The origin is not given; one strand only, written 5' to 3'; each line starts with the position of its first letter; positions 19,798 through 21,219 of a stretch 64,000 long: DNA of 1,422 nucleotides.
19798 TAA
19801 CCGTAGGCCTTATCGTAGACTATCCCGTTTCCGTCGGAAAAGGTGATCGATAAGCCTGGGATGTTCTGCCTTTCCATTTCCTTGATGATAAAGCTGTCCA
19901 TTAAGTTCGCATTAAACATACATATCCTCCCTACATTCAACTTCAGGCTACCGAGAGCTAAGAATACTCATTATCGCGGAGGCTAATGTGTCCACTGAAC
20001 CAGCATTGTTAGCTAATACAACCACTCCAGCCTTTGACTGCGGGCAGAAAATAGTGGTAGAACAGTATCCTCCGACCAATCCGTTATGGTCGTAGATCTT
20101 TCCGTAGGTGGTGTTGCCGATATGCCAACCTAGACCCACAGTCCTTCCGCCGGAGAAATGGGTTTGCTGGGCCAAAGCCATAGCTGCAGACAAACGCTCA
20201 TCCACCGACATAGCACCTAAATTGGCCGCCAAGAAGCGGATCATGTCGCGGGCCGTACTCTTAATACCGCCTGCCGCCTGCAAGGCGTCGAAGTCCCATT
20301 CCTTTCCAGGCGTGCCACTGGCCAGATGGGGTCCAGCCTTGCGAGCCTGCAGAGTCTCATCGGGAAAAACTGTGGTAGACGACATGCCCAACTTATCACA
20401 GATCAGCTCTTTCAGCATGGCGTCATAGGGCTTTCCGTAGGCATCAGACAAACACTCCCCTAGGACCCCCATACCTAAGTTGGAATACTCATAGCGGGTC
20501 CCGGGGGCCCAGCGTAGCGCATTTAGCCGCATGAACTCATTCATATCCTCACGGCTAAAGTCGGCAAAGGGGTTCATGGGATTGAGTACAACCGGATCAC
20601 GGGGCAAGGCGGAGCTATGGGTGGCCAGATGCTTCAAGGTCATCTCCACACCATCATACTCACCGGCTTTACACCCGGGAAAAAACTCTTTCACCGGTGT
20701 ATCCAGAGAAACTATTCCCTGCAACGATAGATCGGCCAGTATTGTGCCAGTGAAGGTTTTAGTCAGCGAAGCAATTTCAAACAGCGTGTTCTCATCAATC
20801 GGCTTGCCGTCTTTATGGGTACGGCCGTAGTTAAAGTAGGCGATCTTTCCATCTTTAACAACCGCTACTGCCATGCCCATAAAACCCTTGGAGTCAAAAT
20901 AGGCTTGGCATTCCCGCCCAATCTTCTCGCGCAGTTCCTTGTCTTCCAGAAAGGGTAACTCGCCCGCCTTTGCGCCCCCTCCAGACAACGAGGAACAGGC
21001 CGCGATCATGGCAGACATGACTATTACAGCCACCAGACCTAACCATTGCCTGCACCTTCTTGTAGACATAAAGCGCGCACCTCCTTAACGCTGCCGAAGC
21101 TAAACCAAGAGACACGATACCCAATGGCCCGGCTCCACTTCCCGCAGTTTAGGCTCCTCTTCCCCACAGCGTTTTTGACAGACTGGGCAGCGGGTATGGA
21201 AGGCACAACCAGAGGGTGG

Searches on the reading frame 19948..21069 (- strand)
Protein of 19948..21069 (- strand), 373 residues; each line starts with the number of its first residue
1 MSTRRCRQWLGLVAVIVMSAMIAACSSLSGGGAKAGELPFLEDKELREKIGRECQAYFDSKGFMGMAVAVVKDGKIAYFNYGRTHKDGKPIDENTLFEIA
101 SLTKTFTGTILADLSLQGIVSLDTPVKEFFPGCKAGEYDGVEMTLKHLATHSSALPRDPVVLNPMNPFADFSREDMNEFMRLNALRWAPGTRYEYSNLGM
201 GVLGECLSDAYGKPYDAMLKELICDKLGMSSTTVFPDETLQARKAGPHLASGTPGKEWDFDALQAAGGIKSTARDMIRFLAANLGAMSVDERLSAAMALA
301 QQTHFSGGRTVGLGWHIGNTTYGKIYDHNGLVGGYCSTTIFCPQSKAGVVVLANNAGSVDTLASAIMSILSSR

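Call 3: search_protein_families(library=pfam, proteins=[window:19948-21069:-], max_evalue=0.01)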
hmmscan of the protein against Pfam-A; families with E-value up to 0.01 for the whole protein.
window:19948-21069:- (373 aa): 1 family
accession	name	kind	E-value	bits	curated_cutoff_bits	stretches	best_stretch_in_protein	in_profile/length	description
PF00144.29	Beta-lactamase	-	3.3e-68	230.7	27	1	57-363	8-318/329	Beta-lactamase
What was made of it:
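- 19948..21069 (-): Intact downstream gene: a 373-aa beta-lactamase-family (AmpH/class-C-like) protein with a lipoprotein-type N-terminus, 30 nt after the fused ORF. Pfam PF00144, E=3e-68 (call 3).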

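Call 34: search_protein_families(library=ncbifam, proteins=[window:19948-21069:-], max_evalue=0.00001)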
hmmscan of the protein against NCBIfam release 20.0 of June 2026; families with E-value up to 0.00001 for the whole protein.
window:19948-21069:- (373 aa): 46 families (the best 25 are shown)
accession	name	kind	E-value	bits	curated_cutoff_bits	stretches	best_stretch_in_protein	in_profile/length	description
NF007943.0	PRK10662.1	equivalog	1.2e-47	162.4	266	1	41-355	28-356/380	D-alanyl-D-alanine-carboxypeptidase/endopeptidase AmpH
NF033085.1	bla_class_C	equivalog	2.8e-46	158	415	1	45-316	3-268/356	class C beta-lactamase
NF012172.1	FOX-MOX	exception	7.2e-38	130.5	700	1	45-316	28-292/382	FOX/MOX family class C beta-lactamase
NF000239.3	MOX_CMY1_fam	exception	1.1e-33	117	770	1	45-316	31-295/383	CMY-1/MOX family class C beta-lactamase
NF000423.2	blaSRT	exception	2.3e-33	115.9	860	1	54-307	32-277/378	SRT/SST family class C beta-lactamase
NF000399.2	blaFOX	exception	2.5e-33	115.6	850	1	62-316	45-292/382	FOX family cephalosporin-hydrolyzing class C beta-lactamase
NF041663.1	ampC_Sliq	exception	2.3e-31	109.1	860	1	60-307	38-277/378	cephalosporin-hydrolyzing class C beta-lactamase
NF050810.1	blaCHC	exception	4.5e-31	108.1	780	1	51-308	32-281/387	CHC family extended-spectrum class C beta-lactamase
NF045671.1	blaPNC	exception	8.9e-31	107.1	750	1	31-305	32-297/401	PNC family class C beta-lactamase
NF033467.0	blaAQU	exception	9.8e-31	107.2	815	1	63-316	46-292/380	AQU family class C beta-lactamase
NF012173.1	CMY2-MIR-ACT-EC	exception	1.6e-30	106.2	680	1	43-319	25-295/380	CMY2/MIR/ACT/EC family class C beta-lactamase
NF050047.1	blaELC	exception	1.9e-30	106.1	840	1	61-306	95-333/434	ELC family class C beta-lactamase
NF038366.1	blaSFDC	exception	3.4e-29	102.1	840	1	44-319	26-295/382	SFDC family class C beta-lactamase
NF012102.1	blaDHA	exception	4.8e-28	98.3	800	1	62-319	43-294/379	DHA family class C beta-lactamase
NF000385.4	blaACT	exception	7.7e-28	97.5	810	1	41-319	23-295/380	ACT family cephalosporin-hydrolyzing class C beta-lactamase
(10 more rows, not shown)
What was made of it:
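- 19948..21069 (-): NCBIfam best match is AmpH-like, below cutoff (call 34).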

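Call 37: find_encoding_contigs(protein=window:19948-21069:-, flank=10000, max_places=10)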
Protein window:19948-21069:- (373 aa): 3 contigs read that carry it; 3 places shown.
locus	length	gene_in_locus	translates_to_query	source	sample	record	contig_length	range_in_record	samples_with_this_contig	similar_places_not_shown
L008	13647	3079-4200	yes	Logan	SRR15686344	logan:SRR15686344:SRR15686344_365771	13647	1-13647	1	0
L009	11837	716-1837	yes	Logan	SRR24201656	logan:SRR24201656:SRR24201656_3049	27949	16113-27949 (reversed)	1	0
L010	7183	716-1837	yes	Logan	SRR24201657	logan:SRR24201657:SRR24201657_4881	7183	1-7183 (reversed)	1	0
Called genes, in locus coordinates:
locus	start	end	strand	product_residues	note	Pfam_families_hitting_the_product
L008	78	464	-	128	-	-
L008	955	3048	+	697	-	PF00496:SBP_bac_5, PF00005:ABC_tran, PF08352:oligo_HPY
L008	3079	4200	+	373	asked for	PF00144:Beta-lactamase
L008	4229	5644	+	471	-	PF00144:Beta-lactamase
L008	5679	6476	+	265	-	PF04951:Peptidase_M55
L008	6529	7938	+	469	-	PF00144:Beta-lactamase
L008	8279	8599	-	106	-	-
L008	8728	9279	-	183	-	PF06559:DCD_N, PF22769:DCD, PF00692:dUTPase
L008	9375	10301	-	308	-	PF00892:EamA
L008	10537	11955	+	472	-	-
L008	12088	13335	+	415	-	PF04389:Peptidase_M28, PF01546:Peptidase_M20, PF07687:M20_dimer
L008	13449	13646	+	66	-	?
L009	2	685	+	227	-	?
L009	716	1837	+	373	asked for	PF00144:Beta-lactamase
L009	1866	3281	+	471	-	PF00144:Beta-lactamase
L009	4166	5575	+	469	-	PF00144:Beta-lactamase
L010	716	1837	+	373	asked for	PF00144:Beta-lactamase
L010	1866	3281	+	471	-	PF00144:Beta-lactamase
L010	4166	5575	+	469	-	PF00144:Beta-lactamase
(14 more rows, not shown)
